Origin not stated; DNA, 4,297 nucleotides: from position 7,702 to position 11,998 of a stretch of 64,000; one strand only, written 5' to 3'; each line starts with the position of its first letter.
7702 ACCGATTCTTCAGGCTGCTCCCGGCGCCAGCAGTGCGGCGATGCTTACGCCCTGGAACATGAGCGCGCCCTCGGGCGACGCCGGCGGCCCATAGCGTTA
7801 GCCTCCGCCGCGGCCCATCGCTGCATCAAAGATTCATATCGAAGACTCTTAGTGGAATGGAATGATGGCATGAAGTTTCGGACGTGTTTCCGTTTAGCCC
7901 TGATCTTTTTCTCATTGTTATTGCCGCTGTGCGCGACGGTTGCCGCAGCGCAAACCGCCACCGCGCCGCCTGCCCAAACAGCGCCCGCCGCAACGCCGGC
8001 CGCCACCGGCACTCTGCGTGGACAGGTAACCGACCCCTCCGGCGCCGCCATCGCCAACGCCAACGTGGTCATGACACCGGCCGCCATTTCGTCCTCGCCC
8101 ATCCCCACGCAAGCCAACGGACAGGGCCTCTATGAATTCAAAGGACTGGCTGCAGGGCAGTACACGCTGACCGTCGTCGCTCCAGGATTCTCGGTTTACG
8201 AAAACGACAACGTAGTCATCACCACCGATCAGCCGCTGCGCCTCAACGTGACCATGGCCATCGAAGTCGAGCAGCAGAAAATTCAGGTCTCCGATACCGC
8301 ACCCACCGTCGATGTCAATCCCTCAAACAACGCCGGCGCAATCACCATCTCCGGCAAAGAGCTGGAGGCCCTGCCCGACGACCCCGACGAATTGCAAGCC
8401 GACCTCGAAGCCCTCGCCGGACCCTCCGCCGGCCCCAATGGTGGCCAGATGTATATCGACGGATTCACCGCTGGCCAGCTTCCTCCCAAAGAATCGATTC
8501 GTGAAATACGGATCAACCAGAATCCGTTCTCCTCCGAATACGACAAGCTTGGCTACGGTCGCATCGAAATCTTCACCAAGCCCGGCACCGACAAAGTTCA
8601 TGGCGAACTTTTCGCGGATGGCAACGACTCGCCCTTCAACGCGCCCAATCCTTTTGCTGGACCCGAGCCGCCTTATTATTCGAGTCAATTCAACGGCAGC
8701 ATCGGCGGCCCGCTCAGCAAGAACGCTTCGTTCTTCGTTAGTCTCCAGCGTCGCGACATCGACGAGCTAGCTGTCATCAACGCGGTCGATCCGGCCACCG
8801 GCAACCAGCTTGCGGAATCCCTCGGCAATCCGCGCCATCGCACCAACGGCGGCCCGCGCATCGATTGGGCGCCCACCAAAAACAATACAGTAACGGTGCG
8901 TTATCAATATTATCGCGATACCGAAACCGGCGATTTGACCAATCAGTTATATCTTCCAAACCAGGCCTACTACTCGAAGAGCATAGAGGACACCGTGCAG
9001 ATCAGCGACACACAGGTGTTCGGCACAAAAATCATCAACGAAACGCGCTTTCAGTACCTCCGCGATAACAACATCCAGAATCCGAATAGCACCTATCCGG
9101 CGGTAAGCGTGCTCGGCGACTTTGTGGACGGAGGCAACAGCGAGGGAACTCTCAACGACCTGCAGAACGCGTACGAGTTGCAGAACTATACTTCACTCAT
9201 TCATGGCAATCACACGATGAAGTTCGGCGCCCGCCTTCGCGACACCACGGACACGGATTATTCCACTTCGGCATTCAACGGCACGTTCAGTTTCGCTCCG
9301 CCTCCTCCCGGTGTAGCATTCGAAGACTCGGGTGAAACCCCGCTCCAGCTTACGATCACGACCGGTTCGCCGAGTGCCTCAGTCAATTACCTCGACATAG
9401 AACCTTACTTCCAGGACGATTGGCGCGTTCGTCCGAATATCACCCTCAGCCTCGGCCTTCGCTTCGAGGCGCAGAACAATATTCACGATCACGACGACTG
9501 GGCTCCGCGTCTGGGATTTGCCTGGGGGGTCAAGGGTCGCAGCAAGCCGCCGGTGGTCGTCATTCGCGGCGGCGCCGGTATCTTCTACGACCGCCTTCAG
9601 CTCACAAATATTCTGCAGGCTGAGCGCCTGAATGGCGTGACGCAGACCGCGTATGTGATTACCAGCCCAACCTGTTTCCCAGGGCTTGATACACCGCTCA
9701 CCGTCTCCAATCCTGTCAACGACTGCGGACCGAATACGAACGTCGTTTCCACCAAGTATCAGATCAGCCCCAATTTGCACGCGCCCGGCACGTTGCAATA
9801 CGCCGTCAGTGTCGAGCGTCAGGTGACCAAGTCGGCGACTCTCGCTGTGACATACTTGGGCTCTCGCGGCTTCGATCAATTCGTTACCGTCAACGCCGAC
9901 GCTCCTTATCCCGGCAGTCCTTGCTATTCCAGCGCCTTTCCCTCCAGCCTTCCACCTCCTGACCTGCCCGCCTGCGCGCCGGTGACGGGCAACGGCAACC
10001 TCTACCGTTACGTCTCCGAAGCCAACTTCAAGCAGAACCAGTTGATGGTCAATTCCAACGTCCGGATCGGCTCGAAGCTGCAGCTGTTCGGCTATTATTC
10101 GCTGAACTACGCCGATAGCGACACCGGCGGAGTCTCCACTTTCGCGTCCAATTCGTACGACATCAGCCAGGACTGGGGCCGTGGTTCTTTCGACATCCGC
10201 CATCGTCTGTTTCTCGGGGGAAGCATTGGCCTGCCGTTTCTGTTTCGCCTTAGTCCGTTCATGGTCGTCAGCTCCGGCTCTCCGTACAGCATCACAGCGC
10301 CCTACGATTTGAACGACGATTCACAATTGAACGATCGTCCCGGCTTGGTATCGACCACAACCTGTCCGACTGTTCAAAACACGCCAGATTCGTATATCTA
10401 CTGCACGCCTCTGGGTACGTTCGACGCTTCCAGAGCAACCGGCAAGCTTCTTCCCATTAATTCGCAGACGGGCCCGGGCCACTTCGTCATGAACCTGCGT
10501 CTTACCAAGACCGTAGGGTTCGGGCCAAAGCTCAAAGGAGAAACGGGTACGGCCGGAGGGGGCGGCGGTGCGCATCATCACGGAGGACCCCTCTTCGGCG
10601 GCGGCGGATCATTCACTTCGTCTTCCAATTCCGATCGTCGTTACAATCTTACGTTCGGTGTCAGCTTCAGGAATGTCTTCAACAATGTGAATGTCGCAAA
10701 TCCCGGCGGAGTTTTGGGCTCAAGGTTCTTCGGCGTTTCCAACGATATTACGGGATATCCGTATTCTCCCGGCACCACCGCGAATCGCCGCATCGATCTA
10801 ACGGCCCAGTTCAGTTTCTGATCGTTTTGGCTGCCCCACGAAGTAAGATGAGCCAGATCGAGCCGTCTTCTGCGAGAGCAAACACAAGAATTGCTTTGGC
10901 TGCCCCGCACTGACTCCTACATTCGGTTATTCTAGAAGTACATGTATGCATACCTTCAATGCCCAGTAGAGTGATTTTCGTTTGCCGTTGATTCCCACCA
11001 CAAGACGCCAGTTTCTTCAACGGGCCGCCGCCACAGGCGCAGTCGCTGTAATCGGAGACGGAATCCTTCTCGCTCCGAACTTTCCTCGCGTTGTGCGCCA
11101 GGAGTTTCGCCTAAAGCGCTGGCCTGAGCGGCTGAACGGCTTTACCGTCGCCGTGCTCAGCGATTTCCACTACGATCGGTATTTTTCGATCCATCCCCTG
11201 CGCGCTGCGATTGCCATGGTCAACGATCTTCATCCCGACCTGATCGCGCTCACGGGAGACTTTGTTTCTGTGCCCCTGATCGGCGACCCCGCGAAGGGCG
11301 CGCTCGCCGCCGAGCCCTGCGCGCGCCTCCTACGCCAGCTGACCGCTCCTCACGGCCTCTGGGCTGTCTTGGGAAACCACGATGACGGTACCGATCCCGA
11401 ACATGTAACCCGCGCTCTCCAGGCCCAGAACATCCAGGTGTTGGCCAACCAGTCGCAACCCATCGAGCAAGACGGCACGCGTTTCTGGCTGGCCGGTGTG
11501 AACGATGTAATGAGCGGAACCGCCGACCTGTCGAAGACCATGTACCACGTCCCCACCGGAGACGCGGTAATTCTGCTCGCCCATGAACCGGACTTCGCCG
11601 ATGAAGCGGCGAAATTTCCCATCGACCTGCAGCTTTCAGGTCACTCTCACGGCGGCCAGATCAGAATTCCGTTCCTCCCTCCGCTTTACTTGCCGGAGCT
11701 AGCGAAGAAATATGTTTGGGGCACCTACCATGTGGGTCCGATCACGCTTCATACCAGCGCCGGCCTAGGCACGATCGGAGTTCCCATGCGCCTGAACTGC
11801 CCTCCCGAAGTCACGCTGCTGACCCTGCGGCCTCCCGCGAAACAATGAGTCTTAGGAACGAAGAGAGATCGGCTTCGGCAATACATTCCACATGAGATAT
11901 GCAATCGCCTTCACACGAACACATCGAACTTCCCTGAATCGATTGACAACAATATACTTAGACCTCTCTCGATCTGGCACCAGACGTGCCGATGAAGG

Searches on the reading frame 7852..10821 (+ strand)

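Call 42: search_protein_families(library=pfam, proteins=[window:7852-10821:+], max_evalue=0.001)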
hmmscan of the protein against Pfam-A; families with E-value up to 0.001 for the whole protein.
window:7852-10821:+ (989 aa): 4 families
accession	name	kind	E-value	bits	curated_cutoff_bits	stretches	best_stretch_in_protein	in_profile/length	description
PF25183.1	OMP_b-brl_4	-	5.4e-73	247.2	30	3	546-890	434-789/838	Outer membrane beta barrel domain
PF13620.12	CarboxypepD_reg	-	1.2e-16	61.2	32.3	1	54-135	1-81/82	Carboxypeptidase regulatory-like domain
PF13715.12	CarbopepD_reg_2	-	1.6e-06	28.5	32.2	1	56-136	2-77/88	CarboxypepD_reg-like domain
PF02369.22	Big_1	-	0.00072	20.1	34.9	0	47-111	13-81/93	Bacterial Ig-like domain (group 1)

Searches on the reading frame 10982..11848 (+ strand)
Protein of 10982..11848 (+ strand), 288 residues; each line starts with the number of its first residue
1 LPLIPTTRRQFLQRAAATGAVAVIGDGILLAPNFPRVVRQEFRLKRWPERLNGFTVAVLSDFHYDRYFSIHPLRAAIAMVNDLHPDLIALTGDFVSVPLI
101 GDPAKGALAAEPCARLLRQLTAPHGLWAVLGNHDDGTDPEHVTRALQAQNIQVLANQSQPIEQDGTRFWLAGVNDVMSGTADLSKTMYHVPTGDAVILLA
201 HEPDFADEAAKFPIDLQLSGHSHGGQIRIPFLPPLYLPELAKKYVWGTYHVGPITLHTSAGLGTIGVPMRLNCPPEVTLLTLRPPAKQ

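Call 42: search_protein_families(library=pfam, proteins=[window:10982-11848:+], max_evalue=0.001)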
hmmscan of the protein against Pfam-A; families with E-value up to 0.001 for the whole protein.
window:10982-11848:+ (288 aa): 2 families
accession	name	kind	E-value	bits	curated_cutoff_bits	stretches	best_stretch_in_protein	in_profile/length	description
PF00149.33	Metallophos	-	7.3e-10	40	21.5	1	55-224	2-190/191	Calcineurin-like phosphoesterase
PF12850.12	Metallophos_2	-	9e-05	23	27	1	56-171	3-87/154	Calcineurin-like phosphoesterase superfamily domain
